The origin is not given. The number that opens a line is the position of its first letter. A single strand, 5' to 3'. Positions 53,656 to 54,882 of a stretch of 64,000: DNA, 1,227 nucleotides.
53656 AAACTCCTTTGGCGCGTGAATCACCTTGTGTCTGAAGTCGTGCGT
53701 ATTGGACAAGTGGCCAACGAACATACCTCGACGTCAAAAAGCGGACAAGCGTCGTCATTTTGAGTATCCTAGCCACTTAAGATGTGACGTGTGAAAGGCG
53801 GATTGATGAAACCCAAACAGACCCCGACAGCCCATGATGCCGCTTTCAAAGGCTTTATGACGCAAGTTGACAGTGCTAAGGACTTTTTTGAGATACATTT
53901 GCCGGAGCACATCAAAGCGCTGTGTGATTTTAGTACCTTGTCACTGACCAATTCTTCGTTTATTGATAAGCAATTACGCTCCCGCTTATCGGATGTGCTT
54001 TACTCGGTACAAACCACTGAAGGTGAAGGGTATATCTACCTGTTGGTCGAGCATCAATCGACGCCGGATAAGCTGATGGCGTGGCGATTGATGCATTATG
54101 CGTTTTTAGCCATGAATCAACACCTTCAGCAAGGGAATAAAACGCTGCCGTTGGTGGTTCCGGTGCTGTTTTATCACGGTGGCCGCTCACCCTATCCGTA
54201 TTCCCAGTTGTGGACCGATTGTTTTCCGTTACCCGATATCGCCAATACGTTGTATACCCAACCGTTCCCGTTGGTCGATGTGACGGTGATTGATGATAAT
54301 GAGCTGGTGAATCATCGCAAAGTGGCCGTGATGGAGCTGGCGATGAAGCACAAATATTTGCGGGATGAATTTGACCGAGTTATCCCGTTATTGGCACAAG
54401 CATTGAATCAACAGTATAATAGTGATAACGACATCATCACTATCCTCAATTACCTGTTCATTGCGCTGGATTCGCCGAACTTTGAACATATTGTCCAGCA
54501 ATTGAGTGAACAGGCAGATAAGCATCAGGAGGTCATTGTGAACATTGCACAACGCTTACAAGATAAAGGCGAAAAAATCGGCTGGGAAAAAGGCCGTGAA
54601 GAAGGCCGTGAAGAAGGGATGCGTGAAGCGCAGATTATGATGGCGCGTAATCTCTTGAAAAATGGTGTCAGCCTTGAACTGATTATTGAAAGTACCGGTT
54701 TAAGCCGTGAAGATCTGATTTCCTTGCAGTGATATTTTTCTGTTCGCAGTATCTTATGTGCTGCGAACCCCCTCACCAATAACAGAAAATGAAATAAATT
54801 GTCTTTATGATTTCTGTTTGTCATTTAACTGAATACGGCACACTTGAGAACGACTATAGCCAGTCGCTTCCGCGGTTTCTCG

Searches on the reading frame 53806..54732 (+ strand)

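Call 83: search_protein_families(library=padloc, proteins=[window:53806-54732:+], max_evalue=0.01)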
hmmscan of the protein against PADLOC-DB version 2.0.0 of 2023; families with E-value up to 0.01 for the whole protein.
window:53806-54732:+ (308 aa): 1 family
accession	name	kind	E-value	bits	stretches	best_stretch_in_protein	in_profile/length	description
PDLC01084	C3a178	-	0.0041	15.6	1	227-289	27-89/90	putative invertase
